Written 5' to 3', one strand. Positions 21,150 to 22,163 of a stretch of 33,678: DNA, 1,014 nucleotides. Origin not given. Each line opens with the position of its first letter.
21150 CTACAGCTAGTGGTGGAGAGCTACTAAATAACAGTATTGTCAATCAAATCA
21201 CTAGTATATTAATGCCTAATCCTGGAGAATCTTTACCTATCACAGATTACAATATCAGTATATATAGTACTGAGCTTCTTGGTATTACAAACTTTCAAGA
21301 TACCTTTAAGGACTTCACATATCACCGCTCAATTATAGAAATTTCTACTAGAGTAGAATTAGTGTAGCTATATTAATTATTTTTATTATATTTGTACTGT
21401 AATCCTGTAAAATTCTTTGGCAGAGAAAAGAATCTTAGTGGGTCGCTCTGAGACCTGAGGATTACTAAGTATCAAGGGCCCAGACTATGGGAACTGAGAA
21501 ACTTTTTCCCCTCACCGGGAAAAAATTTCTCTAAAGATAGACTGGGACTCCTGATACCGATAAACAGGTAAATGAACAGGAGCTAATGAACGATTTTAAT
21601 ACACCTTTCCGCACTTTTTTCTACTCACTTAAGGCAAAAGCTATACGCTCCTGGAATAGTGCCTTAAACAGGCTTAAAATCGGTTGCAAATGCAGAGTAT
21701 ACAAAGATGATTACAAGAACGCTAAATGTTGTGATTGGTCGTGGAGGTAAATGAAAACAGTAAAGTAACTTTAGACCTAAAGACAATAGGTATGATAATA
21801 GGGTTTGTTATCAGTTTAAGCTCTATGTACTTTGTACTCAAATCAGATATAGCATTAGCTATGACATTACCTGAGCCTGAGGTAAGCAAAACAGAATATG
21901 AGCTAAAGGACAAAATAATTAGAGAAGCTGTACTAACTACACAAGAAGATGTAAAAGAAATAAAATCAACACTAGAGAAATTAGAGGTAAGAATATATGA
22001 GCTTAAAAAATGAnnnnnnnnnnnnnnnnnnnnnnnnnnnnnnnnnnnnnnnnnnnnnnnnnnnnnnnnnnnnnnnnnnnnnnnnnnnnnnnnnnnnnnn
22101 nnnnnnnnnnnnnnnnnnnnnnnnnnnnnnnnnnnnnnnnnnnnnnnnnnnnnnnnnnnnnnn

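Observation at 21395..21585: Promoter-proximal, ORF-free, highly structured RNA candidate ahead of the envelope/lysis cassette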

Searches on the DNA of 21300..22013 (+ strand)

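Call 4: search_rna_families(source=window, start=21300, end=21800, threshold=evalue, max_evalue=10, show_alignments=4)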
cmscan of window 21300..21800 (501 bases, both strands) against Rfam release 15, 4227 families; matches with E-value up to 10: 6.
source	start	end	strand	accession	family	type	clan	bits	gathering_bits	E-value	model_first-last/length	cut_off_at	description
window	21496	21538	-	RF00480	HIV_FE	Cis-reg; frameshift_element;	-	19.4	45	3.1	1-52/52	no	HIV Ribosomal frameshift signal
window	21336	21534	+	RF01295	SCARNA7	Gene; snRNA; snoRNA; scaRNA;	-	16.4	65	0.065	1-330/330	no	Small Cajal body-specific RNA 7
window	21495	21532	+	RF03322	mir-1641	Gene; miRNA;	-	15.8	104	2.5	1-85/85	no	mir-1641 microRNA precursor family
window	21698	21794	+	RF00350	snoZ152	Gene; snRNA; snoRNA; CD-box;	-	14.8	50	10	1-109/109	no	Small nucleolar RNA Z152/R70/R12/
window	21493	21536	-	RF03640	mir-3747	Gene; miRNA;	-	14.7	63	5.9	1-67/67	no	mir-3747 microRNA precursor family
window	21487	21561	+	RF00188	SNORD103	Gene; snRNA; snoRNA; CD-box;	-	13.6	45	10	1-83/83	no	Small nucleolar RNA SNORD103/SNORD85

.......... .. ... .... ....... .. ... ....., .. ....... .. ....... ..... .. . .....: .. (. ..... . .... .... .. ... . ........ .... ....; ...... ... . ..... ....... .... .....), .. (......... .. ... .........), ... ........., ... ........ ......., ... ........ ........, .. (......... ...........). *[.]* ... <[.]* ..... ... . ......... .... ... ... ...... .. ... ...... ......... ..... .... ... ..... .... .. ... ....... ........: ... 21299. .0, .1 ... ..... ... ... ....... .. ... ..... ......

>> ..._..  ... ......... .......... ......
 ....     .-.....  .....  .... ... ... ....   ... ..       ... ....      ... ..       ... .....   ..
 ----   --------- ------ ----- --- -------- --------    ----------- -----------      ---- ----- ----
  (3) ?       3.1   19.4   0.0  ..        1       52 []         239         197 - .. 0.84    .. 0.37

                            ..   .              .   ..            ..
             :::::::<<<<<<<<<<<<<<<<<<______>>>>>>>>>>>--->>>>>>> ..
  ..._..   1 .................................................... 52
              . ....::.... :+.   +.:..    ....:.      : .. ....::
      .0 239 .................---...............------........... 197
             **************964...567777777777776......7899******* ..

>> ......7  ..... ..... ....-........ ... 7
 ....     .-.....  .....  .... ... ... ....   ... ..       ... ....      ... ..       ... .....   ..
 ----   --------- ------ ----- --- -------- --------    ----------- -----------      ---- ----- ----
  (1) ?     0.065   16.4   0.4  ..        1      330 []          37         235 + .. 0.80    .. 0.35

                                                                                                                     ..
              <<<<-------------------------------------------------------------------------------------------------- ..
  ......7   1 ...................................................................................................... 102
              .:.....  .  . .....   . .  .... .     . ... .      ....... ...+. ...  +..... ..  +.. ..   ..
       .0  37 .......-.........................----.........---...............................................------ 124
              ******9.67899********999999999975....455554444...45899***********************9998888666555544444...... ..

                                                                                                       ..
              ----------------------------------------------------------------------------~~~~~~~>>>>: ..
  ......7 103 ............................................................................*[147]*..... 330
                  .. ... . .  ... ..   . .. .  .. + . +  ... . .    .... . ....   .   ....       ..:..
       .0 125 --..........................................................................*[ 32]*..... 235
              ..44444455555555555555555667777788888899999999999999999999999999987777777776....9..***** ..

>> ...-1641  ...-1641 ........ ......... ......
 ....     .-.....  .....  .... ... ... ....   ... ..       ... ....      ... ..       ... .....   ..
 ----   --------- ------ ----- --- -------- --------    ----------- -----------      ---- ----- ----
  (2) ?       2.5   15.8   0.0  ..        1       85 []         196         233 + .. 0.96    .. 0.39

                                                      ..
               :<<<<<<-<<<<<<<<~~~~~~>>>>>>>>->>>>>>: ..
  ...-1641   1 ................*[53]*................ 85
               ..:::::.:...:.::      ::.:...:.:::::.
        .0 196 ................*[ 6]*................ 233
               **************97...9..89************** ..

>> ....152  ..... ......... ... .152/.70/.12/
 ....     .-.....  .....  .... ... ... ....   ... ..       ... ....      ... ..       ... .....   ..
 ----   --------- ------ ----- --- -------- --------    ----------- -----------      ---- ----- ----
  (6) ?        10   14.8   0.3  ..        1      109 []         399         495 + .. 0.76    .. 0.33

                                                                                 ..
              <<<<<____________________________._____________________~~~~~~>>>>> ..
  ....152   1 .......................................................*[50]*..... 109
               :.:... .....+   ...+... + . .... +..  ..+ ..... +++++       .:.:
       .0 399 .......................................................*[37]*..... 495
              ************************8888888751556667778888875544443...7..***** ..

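Call 9: search_dna_similar(query=window:21380-21600:+, collection=phages, mode=distant, max_evalue=1)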
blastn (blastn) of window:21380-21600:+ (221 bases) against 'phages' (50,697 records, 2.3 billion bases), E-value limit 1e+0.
Records with a match: 1; places in all: 1; records where one place covers at least 80% of the query: 0.
Best place of each record, by identity: 80-90% 1.
By first word of the organism name: Chryseobacterium 1.
By host as written in the record: Chryseobacterium indologenes MA9 1.
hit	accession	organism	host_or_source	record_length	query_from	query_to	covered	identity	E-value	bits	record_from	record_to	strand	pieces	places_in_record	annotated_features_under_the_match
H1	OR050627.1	Chryseobacterium phage MA9V-1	Chryseobacterium indologenes MA9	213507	4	38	16%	86.1%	7e-1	40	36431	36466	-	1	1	hypothetical protein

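Call 40: build_rna_model(alignment_id=A3, structure=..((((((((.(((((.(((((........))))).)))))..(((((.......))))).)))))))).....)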
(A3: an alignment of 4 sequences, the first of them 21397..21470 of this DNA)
Model R1 built from alignment A3 (4 sequences, 74 columns); structure: as given.
model positions 74; base pairs 23; branch points 1; effective number of sequences 1.39; information 0.762 bits per position. Calibrated on 0.2 Mb of random sequence (short: E-values are rough).
structure used (alignment columns):
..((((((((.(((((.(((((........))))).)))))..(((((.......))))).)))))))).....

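Call 41: search_with_rna_model(model_id=R1, sources=[window, L003, L004, L005, L035, L036, L037, L038, L039, L040, L041, L042, L032, L033], max_evalue=10)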
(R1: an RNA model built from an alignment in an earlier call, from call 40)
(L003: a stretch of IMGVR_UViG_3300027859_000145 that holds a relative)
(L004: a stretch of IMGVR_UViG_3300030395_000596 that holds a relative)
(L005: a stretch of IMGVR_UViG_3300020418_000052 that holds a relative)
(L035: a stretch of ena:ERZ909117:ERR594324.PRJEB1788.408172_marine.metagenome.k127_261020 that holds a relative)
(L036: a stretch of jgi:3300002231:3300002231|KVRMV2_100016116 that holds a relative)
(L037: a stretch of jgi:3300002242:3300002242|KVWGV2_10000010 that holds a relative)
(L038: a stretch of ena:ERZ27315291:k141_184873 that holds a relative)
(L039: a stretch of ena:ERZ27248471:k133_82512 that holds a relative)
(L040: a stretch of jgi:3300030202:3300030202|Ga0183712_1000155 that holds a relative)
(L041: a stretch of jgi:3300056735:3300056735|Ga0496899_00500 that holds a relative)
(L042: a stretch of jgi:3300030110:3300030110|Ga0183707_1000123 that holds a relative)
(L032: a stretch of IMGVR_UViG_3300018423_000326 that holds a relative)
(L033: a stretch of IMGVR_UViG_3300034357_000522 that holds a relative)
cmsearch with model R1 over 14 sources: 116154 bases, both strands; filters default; matches with E-value up to 10: 3.
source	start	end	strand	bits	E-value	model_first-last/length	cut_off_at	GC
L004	10458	10531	-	103.6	9.1e-25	1-74/74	no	0.39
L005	974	1047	-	103.1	1.2e-24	1-74/74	no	0.39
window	21397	21470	+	100.8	5e-24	1-74/74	no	0.41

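Call 44: search_with_rna_model(model_id=R1, sources=[L043, L044, L045, L046, L047, L048, L049, L050, L051, L052, L053, L054, L055, L056, L057, L058], max_evalue=10)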
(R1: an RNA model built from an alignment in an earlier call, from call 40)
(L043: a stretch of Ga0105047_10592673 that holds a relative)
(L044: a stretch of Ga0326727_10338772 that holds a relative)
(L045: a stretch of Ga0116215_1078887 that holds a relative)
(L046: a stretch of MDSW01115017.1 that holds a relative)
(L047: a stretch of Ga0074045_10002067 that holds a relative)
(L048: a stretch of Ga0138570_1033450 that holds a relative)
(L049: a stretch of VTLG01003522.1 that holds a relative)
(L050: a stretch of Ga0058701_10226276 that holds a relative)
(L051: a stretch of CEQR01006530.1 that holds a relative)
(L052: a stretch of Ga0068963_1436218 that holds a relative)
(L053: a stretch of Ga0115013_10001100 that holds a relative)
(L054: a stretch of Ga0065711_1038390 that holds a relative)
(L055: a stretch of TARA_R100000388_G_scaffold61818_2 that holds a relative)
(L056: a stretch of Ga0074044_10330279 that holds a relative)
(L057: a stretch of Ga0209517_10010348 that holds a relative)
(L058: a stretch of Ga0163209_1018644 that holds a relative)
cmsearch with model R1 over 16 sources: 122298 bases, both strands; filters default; matches with E-value up to 10: 6.
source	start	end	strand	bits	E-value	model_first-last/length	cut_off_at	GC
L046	190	263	-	103.1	1.3e-24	1-74/74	no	0.39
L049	11302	11375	+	96.3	8.4e-23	1-74/74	no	0.41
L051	10974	11047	-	96.3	8.4e-23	1-74/74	no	0.41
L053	13147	13220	+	96.3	8.4e-23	1-74/74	no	0.41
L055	3901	3972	+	62.1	1.1e-13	1-74/74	no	0.47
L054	7166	7227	+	10.2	7.6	1-74/74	no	0.58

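Call 48: search_rna_families(sources=[L055, L035], threshold=gathering)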
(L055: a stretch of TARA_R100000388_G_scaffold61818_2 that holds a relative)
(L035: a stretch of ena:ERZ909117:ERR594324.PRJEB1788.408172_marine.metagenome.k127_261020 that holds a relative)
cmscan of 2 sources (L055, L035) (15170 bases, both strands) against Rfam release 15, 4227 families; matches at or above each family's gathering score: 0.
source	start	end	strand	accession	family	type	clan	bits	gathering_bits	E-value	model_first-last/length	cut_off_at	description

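Call 52: search_with_rna_model(model_id=R1, sources=[L059, L060, L061, L062, L063, L064, L065, L066, L067, L068, L069, L070, L071, L072], max_evalue=10)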
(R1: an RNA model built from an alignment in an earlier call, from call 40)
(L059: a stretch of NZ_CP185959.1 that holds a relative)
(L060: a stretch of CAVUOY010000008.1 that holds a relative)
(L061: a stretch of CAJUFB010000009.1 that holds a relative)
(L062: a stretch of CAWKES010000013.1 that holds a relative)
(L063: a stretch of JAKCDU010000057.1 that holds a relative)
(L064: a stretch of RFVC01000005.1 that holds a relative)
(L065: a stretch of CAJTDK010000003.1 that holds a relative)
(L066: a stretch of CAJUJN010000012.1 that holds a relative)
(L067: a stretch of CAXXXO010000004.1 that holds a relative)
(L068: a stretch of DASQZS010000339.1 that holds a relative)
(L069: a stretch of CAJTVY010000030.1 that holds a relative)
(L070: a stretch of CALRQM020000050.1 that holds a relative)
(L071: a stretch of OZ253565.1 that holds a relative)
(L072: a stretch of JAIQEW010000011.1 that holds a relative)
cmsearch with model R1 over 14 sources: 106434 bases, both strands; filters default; matches with E-value up to 10: 0.
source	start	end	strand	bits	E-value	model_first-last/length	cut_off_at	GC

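Call 68: search_with_rna_model(model_id=R1, sources=[L073, L074, L075, L076, L077, L078, L079, L080, L081, L082, L083, L084, L085, L086, L087, L088, L089, L090, L091, L092, L093, L094, L095, L096, L097, L098, L099, L100, L101, L102, L103, L104, L105, L106, L107, L108, L109, L110, L111, L112, L113, L114, L115, L116, L117, L118, L119, L120, L121, L122, L123, L124, L125, L126, L127, L128, L129, L130, L131, L132, L133, L134, L135, L136, L137], max_evalue=10)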
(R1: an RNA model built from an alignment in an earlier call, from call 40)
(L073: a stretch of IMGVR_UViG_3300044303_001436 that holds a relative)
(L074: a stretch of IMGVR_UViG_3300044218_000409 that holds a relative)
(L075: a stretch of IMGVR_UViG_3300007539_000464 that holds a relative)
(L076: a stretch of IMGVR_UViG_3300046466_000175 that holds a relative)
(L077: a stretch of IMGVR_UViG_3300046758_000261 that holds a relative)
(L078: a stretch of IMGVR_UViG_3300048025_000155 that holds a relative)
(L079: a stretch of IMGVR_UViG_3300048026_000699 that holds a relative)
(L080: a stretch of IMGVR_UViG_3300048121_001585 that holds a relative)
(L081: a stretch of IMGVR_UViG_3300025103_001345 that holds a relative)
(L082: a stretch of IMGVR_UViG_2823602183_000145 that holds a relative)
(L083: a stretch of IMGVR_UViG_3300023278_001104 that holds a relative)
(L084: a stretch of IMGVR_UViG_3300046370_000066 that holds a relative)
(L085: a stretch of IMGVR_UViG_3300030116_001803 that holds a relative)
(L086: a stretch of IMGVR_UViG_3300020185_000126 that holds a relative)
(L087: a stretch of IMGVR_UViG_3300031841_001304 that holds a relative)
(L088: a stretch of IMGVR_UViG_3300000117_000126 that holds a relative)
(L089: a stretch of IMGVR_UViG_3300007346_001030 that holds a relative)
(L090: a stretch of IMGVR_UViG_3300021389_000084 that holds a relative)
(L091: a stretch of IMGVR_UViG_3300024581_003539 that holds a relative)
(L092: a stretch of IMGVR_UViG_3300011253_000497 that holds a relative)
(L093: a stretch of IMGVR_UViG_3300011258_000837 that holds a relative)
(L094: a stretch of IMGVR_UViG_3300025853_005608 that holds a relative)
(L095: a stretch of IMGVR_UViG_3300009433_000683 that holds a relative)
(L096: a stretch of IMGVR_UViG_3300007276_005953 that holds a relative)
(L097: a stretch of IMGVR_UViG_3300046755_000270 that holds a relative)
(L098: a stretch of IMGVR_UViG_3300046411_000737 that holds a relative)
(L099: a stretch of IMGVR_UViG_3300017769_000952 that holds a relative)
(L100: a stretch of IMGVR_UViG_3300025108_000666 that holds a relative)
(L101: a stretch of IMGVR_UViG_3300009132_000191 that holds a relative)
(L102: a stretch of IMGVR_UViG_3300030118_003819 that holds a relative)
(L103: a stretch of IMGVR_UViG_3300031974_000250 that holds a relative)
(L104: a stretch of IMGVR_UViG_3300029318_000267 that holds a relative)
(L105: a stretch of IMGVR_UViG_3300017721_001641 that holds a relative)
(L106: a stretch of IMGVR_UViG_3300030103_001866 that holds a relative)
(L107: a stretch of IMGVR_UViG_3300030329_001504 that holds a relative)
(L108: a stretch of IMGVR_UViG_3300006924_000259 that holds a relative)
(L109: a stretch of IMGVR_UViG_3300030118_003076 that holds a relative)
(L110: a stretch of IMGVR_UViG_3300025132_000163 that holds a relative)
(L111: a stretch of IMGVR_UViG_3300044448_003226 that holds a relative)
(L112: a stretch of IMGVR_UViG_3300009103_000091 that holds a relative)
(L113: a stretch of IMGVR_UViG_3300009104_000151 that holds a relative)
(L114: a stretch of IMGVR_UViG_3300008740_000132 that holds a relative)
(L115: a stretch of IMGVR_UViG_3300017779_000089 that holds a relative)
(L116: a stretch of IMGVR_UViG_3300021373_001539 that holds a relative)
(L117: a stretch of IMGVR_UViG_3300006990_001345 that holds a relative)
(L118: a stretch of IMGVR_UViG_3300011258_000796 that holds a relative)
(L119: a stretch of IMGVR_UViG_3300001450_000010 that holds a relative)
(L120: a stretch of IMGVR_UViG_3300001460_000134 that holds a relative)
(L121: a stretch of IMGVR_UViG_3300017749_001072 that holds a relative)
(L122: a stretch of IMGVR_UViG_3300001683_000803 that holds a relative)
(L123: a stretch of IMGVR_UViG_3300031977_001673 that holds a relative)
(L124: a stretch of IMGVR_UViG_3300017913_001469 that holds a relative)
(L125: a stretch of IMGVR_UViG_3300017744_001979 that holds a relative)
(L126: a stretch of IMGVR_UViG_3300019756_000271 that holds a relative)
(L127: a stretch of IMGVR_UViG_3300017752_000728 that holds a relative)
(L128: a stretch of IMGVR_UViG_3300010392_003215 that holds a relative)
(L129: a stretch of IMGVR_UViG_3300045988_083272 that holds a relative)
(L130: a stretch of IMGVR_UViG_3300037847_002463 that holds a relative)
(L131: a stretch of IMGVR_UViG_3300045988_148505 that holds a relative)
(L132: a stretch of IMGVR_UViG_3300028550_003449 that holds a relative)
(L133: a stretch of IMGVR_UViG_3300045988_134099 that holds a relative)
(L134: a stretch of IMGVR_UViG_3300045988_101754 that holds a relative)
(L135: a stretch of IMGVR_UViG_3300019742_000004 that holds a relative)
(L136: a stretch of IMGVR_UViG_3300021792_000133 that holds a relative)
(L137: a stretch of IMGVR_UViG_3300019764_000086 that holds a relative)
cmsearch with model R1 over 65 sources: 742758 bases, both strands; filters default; matches with E-value up to 10: 2.
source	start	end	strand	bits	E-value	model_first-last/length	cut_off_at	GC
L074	7000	7074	+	42.3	1.3e-07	1-74/74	no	0.37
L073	2366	2440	+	40.3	4.3e-07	1-74/74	no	0.37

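Call 72: search_with_rna_model(model_id=R1, sources=[window, L017, L002, L006, L055, L074, L073], max_evalue=0.001, make_alignment=true, show_alignments=0)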
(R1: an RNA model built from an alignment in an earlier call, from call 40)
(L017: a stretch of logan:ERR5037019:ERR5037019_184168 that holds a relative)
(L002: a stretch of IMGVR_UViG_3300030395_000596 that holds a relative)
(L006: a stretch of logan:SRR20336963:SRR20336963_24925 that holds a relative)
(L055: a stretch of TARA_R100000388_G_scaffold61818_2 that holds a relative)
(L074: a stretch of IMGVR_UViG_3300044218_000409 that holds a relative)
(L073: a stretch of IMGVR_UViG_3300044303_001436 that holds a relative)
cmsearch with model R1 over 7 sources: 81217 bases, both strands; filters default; matches with E-value up to 0.001: 7.
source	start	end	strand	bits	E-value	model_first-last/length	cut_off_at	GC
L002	1363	1436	+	103.6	6.3e-25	1-74/74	no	0.39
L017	3876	3949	+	103.1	8.4e-25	1-74/74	no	0.39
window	21397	21470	+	100.8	3.5e-24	1-74/74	no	0.41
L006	3876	3949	+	96.3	5.6e-23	1-74/74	no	0.41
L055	3901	3972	+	62.1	7.3e-14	1-74/74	no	0.47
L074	7000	7074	+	42.3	1.4e-08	1-74/74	no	0.37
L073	2366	2440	+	40.3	4.7e-08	1-74/74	no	0.37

Alignment A7: 7 matches aligned to the model, 77 columns, each read 5' to 3' on its own strand. Consensus structure (alignment columns), stored with it:
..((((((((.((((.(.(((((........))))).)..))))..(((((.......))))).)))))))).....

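Call 75: build_rna_model(alignment_id=A7)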
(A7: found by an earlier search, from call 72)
Model R2 built from alignment A7 (7 sequences, 77 columns); structure: stored with the alignment.
model positions 74; base pairs 23; branch points 1; effective number of sequences 1.81; information 0.762 bits per position. Calibrated on 0.2 Mb of random sequence (short: E-values are rough).
structure used (alignment columns):
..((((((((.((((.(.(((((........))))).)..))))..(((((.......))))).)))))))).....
